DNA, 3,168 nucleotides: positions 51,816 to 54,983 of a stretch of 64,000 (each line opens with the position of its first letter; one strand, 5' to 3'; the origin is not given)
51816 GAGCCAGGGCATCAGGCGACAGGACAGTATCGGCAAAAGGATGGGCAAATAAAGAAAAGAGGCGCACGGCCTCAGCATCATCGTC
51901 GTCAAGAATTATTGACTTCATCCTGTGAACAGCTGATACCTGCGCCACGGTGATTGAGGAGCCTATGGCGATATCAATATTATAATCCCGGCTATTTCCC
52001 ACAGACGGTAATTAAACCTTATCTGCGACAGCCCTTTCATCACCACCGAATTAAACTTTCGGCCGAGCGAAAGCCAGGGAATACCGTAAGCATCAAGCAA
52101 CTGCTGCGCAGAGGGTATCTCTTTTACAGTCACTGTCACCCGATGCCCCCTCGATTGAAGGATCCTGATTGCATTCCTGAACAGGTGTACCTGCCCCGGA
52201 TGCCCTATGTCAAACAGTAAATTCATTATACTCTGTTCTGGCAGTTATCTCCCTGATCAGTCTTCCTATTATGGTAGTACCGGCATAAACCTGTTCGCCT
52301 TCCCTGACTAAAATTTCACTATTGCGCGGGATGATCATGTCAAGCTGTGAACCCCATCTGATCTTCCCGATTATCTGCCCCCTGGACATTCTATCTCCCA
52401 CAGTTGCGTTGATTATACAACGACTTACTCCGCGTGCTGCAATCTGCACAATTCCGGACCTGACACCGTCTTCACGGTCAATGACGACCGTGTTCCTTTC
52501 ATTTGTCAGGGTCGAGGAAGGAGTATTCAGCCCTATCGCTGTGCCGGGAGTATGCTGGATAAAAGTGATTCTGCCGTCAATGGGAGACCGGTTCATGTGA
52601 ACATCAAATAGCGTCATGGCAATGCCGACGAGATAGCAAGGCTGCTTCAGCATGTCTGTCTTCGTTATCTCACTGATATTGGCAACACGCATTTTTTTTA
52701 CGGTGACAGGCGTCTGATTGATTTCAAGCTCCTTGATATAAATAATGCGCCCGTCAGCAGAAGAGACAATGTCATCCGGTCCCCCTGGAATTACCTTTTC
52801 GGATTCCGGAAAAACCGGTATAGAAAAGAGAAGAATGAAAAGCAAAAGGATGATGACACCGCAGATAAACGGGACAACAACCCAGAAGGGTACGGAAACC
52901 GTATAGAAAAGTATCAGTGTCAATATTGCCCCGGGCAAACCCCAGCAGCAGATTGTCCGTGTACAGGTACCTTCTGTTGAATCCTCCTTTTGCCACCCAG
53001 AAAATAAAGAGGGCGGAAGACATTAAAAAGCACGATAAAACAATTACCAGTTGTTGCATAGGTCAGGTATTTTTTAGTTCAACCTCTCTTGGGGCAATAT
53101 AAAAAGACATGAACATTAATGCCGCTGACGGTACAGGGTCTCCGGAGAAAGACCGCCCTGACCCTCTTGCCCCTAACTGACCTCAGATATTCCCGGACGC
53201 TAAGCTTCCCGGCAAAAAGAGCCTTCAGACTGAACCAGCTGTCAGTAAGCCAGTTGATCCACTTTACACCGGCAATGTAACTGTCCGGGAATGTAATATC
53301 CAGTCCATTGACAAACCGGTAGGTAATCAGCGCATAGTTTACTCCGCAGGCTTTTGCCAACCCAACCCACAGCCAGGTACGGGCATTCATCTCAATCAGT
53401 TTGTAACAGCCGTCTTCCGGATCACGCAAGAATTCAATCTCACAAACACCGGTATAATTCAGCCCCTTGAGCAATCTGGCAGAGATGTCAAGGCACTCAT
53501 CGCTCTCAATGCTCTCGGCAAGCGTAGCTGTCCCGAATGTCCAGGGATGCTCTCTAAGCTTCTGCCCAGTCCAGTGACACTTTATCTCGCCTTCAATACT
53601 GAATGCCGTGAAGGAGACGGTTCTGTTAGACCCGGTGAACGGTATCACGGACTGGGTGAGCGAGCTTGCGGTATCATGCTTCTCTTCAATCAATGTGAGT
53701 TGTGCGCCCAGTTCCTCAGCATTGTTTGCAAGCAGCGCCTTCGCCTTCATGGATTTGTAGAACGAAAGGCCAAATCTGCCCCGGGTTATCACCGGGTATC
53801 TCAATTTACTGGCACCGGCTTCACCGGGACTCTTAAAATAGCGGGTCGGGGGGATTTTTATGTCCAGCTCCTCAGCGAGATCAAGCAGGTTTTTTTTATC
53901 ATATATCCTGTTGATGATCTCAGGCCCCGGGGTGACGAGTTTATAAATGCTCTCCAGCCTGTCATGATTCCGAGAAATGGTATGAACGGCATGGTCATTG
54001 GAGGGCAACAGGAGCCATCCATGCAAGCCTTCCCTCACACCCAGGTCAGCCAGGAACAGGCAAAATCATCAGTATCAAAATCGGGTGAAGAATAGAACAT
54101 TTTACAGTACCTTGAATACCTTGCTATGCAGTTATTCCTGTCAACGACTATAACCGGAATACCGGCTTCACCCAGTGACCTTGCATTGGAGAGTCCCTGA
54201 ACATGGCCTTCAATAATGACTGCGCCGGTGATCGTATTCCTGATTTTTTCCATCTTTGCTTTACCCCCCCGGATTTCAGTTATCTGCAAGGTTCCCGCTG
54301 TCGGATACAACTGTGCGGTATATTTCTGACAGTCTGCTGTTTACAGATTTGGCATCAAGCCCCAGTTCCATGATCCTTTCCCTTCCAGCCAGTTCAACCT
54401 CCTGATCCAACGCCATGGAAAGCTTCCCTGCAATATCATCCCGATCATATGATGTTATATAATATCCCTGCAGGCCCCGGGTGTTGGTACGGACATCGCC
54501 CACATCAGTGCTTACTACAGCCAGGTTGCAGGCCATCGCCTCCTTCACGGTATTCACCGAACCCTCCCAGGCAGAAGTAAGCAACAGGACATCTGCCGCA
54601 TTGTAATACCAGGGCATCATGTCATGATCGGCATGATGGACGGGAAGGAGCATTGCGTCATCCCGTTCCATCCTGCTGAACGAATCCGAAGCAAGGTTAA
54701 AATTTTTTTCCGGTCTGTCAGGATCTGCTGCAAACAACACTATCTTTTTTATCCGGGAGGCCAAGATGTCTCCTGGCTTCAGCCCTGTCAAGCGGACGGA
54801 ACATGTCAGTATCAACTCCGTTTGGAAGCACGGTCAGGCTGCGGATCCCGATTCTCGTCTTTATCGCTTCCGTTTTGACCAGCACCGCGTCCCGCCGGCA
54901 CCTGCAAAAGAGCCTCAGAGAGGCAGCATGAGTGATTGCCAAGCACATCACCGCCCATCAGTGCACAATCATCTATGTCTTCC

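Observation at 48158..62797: Sharp boundary between intact and shattered coding sequence: every gene in a 14.6-kb co-directional stretch is frame-broken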

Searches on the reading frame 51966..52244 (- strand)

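Call 7: search_protein_families(library=pfam, max_evalue=0.01, proteins=[window:51966-52244:-])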
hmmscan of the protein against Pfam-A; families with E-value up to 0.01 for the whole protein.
window:51966-52244:- (93 aa): 1 family
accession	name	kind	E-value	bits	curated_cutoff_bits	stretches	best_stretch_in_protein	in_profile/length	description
PF04007.18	DUF354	-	0.0027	17.3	22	1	9-76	3-70/349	Protein of unknown function (DUF354)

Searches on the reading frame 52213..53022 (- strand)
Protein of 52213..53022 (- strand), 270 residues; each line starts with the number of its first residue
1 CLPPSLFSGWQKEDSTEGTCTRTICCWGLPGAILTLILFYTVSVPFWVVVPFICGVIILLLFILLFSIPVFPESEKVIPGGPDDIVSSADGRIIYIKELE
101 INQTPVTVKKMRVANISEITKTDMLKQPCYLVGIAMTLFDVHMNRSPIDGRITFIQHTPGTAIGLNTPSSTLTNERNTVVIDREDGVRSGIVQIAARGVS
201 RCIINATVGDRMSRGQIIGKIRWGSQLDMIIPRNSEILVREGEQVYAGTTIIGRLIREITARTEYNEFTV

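Call 7: search_protein_families(library=pfam, max_evalue=0.01, proteins=[window:52213-53022:-])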
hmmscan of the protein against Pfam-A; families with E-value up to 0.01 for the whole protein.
window:52213-53022:- (270 aa): 2 families
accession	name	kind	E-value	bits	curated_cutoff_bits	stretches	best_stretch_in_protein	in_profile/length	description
PF02666.20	PS_Dcarbxylase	-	6.7e-37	127.5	22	1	72-252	10-197/198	Phosphatidylserine decarboxylase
PF01551.29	Peptidase_M23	-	0.002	18.7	28.7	0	174-221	32-72/96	Peptidase family M23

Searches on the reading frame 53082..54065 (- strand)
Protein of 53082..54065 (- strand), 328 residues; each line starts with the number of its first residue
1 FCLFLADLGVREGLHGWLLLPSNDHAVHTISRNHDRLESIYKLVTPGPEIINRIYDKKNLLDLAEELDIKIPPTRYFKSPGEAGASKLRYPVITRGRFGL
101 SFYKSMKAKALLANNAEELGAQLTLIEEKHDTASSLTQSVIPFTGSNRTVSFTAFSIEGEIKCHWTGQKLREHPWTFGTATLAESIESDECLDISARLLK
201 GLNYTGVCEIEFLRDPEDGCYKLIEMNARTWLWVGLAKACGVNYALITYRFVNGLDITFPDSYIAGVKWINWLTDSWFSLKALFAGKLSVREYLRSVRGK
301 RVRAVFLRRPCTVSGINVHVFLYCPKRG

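Call 6: search_protein_families(library=pfam, max_evalue=0.01, proteins=[window:53082-54065:-])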
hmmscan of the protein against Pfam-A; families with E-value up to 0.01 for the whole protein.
window:53082-54065:- (328 aa): 1 family
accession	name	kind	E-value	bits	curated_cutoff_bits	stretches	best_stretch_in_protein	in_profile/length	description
PF02786.22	CPSase_L_D2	-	6.6e-06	26.2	19.8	1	193-250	143-201/211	Carbamoyl-phosphate synthase L chain, ATP binding domain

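Call 8: find_related_loci(query=window:53082-54065:-, collection=genome_contigs, flank=10000)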
Query window:53082-54065:- (328 aa) in genome_contigs; peptide patterns used: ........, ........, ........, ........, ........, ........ (x = any residue, [..] = any of these).
75 stretches matched a pattern; 17 encode a relative of the query (tblastn E <= 1e-3); 16 distinct loci.
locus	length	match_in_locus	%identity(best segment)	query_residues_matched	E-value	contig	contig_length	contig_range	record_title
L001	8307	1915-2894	86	1-326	0e+0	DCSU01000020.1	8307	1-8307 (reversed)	MAG TPA_asm: Bacteroidales bacterium UBA1458 UBA1458_contig_88493, whole genome shotgun sequence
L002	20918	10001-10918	81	1-306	1e-171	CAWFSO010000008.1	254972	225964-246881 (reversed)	MAG: uncultured Rikenellaceae bacterium isolate MFD00905.bin.1.61 genome assembly, contig: contig_4540, whole genome sho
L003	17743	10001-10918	85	1-306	0e+0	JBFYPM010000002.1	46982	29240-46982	MAG: Bacteroidales bacterium isolate PPR_0155 k121_3887682, whole genome shotgun sequence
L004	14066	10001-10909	66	4-306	7e-139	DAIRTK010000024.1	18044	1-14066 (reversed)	MAG TPA_asm: Synergistaceae bacterium isolate CTOTU7657 NODE_5079_length_18044_cov_63.487520, whole genome shotgun seque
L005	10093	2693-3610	62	1-306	5e-132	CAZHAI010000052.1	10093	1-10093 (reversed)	MAG TPA_asm: uncultured Rikenella sp. isolate binchicken_co269_248 genome assembly, contig: NODE_6758_length_10093_cov_5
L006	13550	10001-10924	50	1-308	4e-97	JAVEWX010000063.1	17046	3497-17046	MAG: Bacteroidales bacterium isolate BF4_156 NODE_10318_length_17046_cov_4.506472_Biofilm4, whole genome shotgun sequenc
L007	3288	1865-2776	46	1-306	6e-89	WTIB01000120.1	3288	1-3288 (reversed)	MAG: Crocinitomicaceae bacterium isolate PL36312bin_4 NODE_18511_length_3288_cov_6.133313, whole genome shotgun sequence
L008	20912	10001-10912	45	1-306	3e-85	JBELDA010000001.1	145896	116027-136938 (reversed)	MAG: Crocinitomicaceae bacterium isolate REMEI049_ass_metaspades_bin.35 NODE_81_length_145896_cov_20.051021, whole genom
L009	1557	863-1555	55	1-231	2e-84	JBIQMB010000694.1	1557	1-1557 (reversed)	MAG: Chitinophagaceae bacterium isolate mag.52g NODE_34993_length_1557, whole genome shotgun sequence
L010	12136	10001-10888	43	1-299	1e-73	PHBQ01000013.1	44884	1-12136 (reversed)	MAG: Candidatus Cloacimonetes bacterium HGW-Cloacimonetes-1 bjp_ig2103_scaffold_468, whole genome shotgun sequence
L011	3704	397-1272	44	4-298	6e-73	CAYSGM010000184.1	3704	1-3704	MAG TPA_asm: uncultured Candidatus Cloacimonas sp. isolate SRP263991_co4_35 genome assembly, contig: NODE_42589_length_3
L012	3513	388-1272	44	1-298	1e-72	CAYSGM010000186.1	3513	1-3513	MAG TPA_asm: uncultured Candidatus Cloacimonas sp. isolate SRP263991_co4_35 genome assembly, contig: NODE_45921_length_3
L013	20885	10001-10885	44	1-298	2e-72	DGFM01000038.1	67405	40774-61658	MAG TPA_asm: Cloacimonetes bacterium UBA3900 UBA3900_contig_1047, whole genome shotgun sequence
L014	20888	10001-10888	45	1-299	1e-71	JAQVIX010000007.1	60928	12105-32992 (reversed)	MAG: Candidatus Cloacimonadota bacterium isolate STE_5 NODE_805_length_60928_cov_4.349517_Sandtown_E, whole genome shotg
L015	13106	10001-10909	66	4-306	5e-138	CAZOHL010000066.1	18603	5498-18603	MAG TPA_asm: uncultured Rikenella sp. isolate SRP278314_co1_10 genome assembly, contig: NODE_3714_length_18603_cov_7.244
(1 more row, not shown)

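Call 13: find_homologous_proteins(query=window:53082-54065:-, max_evalue=1e-30)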
Query window:53082-54065:- (328 aa): 1002 proteins with E <= 1e-30 among 3057 candidates; the best 120 are listed.
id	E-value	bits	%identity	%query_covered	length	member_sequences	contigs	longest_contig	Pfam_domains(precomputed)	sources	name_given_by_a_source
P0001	1.0e-187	641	90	93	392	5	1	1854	PF02786.23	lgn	-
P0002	9.5e-182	621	89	93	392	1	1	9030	PF02786.23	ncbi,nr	ncbi:MAG: hypothetical protein IH592_15800 [Bacteroidales bacterium]|nr:hypothetical protein [Bacter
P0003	1.7e-180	617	86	93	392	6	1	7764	PF02786.23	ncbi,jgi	-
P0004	1.6e-179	614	83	100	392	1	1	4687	PF02786.23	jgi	jgi:D-aspartate ligase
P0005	2.3e-179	613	85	93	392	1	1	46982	PF02786.23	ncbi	-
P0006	5.4e-167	573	81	93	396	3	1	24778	PF02786.23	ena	-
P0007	2.6e-161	554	75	94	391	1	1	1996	PF02786.23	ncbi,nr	ncbi:MAG: hypothetical protein IH591_07640, partial [Bacteroidales bacterium]|nr:hypothetical protei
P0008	7.7e-156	536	74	93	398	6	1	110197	PF02786.23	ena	-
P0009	1.4e-135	469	62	100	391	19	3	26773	PF02786.23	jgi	jgi:D-aspartate ligase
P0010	4.5e-135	468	66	92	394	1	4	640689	PF02786.23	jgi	jgi:predicted ATP-grasp superfamily ATP-dependent carboligase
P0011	1.1e-134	467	66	92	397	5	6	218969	PF02786.23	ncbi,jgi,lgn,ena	-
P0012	1.2e-134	466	66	92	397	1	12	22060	PF02786.23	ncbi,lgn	-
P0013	1.6e-134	466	66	92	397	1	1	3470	PF02786.23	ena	-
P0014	4.8e-134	464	66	91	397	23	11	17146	PF02786.23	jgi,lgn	jgi:predicted ATP-grasp superfamily ATP-dependent carboligase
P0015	5.4e-134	464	62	99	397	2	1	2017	PF02786.23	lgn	-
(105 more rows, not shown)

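Call 16: find_encoding_contigs(protein=P0002, flank=10000, max_places=3)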
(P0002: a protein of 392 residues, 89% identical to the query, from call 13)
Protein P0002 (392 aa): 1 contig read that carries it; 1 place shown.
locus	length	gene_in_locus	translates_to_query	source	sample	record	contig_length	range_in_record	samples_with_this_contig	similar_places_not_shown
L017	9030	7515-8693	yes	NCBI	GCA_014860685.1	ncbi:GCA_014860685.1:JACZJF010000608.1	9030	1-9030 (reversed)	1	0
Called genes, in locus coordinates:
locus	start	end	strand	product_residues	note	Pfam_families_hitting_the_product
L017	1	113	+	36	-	?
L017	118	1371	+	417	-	PF13439:Glyco_transf_4, PF13579:Glyco_trans_4_4 (weak)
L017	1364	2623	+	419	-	-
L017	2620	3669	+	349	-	PF09587:PGA_cap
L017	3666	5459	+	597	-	-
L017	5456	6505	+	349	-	-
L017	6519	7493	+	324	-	PF13439:Glyco_transf_4, PF13477:Glyco_trans_4_2 (weak), PF13579:Glyco_trans_4_4 (weak), PF00534:Glycos_transf_1, PF13692:Glyco_trans_1_4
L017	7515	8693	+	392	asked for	PF02786:CPSase_L_D2 (faint)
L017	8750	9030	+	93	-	?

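Call 17: find_encoding_contigs(protein=P0001, flank=10000, max_places=5)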
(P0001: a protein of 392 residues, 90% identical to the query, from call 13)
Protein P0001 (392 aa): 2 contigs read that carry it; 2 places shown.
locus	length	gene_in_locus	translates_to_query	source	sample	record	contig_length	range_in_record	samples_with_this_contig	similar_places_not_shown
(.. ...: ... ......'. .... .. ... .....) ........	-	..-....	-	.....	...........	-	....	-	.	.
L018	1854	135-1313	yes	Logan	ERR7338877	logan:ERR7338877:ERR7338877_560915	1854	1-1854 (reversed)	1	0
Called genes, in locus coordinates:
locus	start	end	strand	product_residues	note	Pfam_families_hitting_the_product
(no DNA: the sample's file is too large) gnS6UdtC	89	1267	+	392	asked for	PF02786:CPSase_L_D2 (weak)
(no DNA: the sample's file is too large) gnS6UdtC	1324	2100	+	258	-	PF02666:PS_Dcarbxylase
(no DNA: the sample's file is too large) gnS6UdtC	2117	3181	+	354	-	PF04007:DUF354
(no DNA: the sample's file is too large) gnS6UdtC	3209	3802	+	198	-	?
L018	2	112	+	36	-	?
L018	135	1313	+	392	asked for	PF02786:CPSase_L_D2 (weak)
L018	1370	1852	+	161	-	?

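Call 38: search_protein_families(library=ncbifam, max_evalue=0.00001, proteins=[L003:1189-2409:+, L003:2422-3666:+, L003:3662-4918:+, L003:4918-5964:+, L003:5964-7751:+, L003:7751-8797:+, L003:8814-9785:+, L003:11840-12901:+, L003:12933-13805:+])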
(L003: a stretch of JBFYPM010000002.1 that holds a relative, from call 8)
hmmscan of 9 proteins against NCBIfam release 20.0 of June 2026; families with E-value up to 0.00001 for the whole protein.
L003:1189-2409:+ (407 aa): 2 families
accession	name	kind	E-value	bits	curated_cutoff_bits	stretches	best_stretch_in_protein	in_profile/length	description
TIGR04183.1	Por_Secre_tail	domain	2.7e-11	43.3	23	1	333-406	1-72/72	T9SS type A sorting domain-containing protein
NF038113.1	T9SSA_dep_M36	equivalog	1.6e-07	29.9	885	1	327-404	790-867/869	T9SS-dependent M36 family metallopeptidase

L003:2422-3666:+ (415 aa): 0 families

L003:3662-4918:+ (419 aa): 0 families

L003:4918-5964:+ (349 aa): 1 family
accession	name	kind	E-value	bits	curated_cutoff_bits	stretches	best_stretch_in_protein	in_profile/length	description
NF038314.1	epimerase_MslH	equivalog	6.5e-18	64.3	700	2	161-233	241-315/439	lasso peptide C-terminal Trp epimerase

L003:5964-7751:+ (596 aa): 1 family
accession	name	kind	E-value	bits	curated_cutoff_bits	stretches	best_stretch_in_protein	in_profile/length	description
TIGR03104.1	trio_amidotrans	equivalog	4.7e-06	25.1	570.1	1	79-253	104-283/589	N-acetylglutaminylglutamine amidotransferase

L003:7751-8797:+ (349 aa): 2 families
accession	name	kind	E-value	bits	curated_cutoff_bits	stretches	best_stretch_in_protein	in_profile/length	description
TIGR02144.1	LysX_arch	equivalog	7.1e-12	45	275.6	0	63-160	57-150/281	lysine biosynthesis protein LysX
TIGR00768.1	rimK_fam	subfamily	2.8e-10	40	143.4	1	47-160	44-150/276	RimK family alpha-L-glutamate ligase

L003:8814-9785:+ (324 aa): 10 families
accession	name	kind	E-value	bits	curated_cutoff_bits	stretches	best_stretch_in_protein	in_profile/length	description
TIGR03088.1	stp2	hypoth_equivalog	4.6e-12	45.7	409.05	1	215-313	269-372/374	TIGR03088 family PEP-CTERM/XrtA system glycosyltransferase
TIGR03449.1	mycothiol_MshA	equivalog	1.1e-11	44.2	462.5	0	137-173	188-225/406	D-inositol-3-phosphate glycosyltransferase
NF053787.1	GlcN_PG_synth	equivalog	6.4e-11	41.7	480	0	216-315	259-360/361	N-acetylglucosaminyl phosphatidylglycerol synthase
TIGR03999.1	thiol_BshA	equivalog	5.1e-10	38.8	273.7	1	216-286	270-341/375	N-acetyl-alpha-D-glucosaminyl L-malate synthase BshA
TIGR02149.1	glgA_Coryne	subfamily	1.3e-08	34.4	302.4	1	166-315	231-391/391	glycogen synthase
TIGR04047.1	MSMEG_0565_glyc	hypoth_equivalog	9.7e-08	31.5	259.85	0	199-289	257-347/373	MSMEG_0565 family glycosyltransferase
TIGR04063.1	stp3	hypoth_equivalog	1.2e-07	31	442.05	0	126-174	169-219/397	TIGR04063 family PEP-CTERM/XrtA system glycosyltransferase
NF047684.1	TeichurnBiosyTuaC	equivalog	1.7e-07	30.5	550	0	214-287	285-358/391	teichuronic acid biosynthesis protein TuaC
NF012028.0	PRK15484.1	subfamily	2.8e-07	30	618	0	129-197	153-221/380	lipopolysaccharide N-acetylglucosaminyltransferase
NF041876.1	EPS_EpsE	equivalog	3.3e-07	29.9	400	1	216-292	293-375/389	exopolysaccharide biosynthesis GT4 family glycosyltransferase EpsE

L003:11840-12901:+ (354 aa): 0 families

L003:12933-13805:+ (291 aa): 0 families

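Call 39: search_protein_families(library=pfam, max_evalue=0.001, proteins=[L003:1189-2409:+, L003:3662-4918:+, L003:5964-7751:+, L003:7751-8797:+, L003:12933-13805:+, L003:11840-12901:+, L003:13974-15500:+])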
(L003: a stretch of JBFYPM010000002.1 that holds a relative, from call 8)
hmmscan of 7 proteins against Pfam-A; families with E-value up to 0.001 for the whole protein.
L003:1189-2409:+ (407 aa): 1 family
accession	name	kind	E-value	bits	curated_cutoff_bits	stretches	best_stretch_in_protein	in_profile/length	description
PF18962.6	Por_Secre_tail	-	6.7e-12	46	27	1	333-403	1-73/75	Secretion system C-terminal sorting domain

L003:3662-4918:+ (419 aa): 0 families

L003:5964-7751:+ (596 aa): 0 families

L003:7751-8797:+ (349 aa): 0 families

L003:12933-13805:+ (291 aa): 0 families

L003:11840-12901:+ (354 aa): 1 family
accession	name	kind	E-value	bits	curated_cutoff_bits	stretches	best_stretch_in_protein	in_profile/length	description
PF04007.18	DUF354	-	9.7e-14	51.6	22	1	4-285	4-297/349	Protein of unknown function (DUF354)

L003:13974-15500:+ (509 aa): 0 families

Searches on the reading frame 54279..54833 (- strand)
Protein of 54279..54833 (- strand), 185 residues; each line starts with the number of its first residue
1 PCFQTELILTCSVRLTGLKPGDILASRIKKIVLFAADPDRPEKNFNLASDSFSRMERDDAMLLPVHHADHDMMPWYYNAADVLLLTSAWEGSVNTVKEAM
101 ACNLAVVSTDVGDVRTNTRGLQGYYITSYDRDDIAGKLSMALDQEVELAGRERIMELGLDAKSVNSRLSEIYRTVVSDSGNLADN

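Call 6: search_protein_families(library=pfam, max_evalue=0.01, proteins=[window:54279-54833:-])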
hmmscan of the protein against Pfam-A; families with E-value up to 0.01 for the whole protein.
window:54279-54833:- (185 aa): 2 families
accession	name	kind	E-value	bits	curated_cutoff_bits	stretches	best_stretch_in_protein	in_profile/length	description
PF13692.12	Glyco_trans_1_4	-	1.2e-11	45.5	27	1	73-142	70-140/142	Glycosyl transferases group 1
PF00534.26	Glycos_transf_1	-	5.7e-10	39.4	26.4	1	70-147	83-160/172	Glycosyl transferases group 1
